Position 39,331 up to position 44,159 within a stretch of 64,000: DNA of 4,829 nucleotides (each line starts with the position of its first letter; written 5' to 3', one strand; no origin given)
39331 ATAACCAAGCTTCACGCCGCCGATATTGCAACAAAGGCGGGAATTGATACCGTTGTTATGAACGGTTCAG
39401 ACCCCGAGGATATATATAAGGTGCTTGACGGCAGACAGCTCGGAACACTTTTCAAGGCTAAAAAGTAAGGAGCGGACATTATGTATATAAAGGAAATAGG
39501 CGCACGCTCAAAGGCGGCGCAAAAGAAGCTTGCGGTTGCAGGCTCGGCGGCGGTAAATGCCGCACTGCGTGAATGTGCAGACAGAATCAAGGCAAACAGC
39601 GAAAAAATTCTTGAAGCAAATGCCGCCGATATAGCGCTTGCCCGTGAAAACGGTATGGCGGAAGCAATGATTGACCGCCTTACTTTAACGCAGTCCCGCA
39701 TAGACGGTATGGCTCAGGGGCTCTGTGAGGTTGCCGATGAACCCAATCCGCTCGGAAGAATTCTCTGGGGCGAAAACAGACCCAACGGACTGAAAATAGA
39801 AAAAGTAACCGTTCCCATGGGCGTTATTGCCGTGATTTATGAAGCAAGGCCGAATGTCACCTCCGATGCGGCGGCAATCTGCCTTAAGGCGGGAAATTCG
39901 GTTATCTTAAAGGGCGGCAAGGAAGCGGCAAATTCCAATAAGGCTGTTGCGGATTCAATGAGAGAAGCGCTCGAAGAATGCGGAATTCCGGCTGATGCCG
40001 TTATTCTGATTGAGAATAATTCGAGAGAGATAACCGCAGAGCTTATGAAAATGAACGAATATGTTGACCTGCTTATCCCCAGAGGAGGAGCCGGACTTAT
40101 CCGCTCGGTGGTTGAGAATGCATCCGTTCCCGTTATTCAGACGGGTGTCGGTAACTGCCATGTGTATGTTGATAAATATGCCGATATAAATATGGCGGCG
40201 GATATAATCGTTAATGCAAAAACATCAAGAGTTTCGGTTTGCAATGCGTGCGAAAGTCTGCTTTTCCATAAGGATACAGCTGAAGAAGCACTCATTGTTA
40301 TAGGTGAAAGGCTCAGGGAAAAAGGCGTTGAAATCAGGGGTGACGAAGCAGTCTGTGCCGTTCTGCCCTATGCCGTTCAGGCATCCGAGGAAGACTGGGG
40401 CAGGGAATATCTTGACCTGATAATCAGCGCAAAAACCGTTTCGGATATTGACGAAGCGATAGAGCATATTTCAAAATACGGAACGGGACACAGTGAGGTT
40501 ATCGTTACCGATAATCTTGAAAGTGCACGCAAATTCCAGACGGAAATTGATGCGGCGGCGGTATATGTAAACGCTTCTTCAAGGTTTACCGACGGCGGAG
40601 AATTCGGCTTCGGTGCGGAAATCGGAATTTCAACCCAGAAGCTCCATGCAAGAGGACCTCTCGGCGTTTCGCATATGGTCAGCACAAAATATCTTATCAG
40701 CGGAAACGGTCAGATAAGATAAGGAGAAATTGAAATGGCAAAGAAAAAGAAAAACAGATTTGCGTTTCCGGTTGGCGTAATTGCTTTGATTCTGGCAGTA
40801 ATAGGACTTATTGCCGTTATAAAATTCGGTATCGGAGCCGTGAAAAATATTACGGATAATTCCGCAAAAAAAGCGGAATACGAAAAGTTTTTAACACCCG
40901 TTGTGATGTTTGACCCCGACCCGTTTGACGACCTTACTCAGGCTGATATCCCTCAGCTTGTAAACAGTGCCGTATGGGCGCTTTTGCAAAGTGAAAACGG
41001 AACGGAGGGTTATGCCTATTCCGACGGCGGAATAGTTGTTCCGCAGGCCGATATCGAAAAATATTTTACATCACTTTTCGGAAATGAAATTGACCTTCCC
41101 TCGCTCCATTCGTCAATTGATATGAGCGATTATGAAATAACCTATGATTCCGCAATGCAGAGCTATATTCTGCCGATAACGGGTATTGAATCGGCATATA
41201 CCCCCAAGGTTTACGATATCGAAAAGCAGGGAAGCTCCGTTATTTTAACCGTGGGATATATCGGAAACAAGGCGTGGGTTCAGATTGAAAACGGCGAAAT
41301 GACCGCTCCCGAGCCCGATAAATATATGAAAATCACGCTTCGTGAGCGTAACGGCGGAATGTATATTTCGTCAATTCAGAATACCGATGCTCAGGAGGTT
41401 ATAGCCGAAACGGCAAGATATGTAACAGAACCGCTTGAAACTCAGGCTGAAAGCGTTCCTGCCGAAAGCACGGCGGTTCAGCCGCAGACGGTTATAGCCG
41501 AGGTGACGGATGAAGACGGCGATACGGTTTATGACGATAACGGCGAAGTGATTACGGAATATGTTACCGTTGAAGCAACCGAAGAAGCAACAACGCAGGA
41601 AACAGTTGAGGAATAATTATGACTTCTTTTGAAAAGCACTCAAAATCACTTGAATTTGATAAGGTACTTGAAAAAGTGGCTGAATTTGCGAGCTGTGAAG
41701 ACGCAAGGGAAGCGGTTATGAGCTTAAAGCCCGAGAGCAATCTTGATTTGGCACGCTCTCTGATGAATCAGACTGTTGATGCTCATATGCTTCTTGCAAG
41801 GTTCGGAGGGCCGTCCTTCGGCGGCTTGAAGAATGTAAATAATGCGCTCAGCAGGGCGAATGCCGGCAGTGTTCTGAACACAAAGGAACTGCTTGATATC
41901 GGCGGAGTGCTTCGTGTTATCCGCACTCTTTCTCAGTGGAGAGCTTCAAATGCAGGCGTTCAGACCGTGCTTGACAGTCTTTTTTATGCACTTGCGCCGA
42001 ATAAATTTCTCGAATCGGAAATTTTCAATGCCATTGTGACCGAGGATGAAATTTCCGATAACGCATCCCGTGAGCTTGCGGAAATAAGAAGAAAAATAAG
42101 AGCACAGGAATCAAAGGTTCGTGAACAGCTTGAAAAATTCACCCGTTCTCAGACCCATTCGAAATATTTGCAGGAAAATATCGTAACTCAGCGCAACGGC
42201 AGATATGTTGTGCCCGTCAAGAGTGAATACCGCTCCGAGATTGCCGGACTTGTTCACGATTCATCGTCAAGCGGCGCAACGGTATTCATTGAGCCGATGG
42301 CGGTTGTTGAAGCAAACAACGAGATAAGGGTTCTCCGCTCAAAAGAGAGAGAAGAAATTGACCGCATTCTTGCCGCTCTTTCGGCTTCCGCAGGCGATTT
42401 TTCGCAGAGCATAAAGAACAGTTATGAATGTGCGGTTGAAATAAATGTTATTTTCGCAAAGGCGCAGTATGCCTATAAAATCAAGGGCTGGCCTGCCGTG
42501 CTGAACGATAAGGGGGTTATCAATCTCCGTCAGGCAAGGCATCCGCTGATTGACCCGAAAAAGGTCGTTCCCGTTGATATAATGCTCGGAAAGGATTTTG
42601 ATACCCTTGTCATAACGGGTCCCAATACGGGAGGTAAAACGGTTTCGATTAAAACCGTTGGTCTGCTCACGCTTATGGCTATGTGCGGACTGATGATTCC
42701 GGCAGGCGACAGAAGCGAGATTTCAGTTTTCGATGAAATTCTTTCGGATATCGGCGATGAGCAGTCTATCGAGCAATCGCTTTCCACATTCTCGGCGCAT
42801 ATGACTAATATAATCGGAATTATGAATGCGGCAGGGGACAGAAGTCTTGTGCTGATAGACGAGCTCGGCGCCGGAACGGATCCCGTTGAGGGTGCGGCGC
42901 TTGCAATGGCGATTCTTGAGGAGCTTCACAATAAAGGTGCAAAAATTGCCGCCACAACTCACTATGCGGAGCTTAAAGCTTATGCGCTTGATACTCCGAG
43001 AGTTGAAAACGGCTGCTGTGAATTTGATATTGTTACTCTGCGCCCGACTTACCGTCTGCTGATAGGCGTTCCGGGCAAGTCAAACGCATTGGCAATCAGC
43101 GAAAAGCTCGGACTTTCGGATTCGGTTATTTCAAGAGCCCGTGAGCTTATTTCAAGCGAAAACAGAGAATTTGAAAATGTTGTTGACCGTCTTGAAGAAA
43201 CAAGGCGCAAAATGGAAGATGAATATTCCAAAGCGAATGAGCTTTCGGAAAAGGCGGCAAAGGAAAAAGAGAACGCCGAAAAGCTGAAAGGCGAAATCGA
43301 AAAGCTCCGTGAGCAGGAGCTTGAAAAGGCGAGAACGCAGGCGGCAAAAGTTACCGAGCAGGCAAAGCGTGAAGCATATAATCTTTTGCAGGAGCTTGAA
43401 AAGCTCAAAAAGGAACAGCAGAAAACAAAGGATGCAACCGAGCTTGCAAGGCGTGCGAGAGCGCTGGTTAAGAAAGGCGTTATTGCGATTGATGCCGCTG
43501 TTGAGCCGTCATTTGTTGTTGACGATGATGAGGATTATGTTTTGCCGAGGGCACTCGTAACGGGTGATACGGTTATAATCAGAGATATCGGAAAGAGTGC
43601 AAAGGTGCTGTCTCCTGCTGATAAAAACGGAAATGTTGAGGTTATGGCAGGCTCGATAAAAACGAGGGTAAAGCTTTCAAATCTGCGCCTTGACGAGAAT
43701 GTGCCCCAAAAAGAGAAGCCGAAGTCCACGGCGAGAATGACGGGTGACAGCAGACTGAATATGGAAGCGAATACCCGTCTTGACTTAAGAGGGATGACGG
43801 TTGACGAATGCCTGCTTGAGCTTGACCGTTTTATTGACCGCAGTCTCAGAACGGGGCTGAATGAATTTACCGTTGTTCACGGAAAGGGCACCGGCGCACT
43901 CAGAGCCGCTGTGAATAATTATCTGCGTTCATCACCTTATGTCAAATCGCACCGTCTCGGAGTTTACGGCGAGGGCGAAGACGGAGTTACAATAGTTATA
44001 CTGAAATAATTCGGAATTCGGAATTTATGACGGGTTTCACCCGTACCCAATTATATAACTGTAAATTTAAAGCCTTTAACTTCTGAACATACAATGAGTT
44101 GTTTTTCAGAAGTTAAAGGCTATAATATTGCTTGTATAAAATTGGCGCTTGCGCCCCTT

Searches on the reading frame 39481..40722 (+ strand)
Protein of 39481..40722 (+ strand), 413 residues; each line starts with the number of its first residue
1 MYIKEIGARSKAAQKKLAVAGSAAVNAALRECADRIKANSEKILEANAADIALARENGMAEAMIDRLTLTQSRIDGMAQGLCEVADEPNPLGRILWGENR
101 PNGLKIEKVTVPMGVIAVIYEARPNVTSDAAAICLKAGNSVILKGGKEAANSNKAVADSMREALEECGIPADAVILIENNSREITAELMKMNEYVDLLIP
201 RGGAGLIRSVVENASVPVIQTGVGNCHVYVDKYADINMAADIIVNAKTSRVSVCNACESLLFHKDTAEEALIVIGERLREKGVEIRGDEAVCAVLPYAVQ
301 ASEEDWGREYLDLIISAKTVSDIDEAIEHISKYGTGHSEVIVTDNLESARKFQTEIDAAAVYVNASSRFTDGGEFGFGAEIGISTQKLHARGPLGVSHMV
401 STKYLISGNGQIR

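Call 75: search_protein_families(library=pfam, proteins=[window:39481-40722:+], max_evalue=0.00001)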
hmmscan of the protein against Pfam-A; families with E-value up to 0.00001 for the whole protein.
window:39481-40722:+ (413 aa): 1 family
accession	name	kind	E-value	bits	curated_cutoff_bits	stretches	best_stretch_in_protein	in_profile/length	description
PF00171.27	Aldedh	-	5.6e-20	71.8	23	1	8-279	36-294/461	Aldehyde dehydrogenase family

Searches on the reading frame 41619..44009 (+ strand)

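Call 75: search_protein_families(library=pfam, proteins=[window:41619-44009:+], max_evalue=0.00001)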
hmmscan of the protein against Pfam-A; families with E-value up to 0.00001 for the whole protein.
window:41619-44009:+ (796 aa): 3 families
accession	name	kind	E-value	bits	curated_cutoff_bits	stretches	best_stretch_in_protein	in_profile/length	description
PF00488.27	MutS_V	-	1.4e-35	123.4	30.2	1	330-511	1-184/188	MutS domain V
PF01713.27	Smr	-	1.2e-25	89.9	25.7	1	721-796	1-77/77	Smr domain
PF20297.4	MSSS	-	1.2e-10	41.3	26.8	1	649-689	2-42/42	MutS2 and Smr-associated SH3 domain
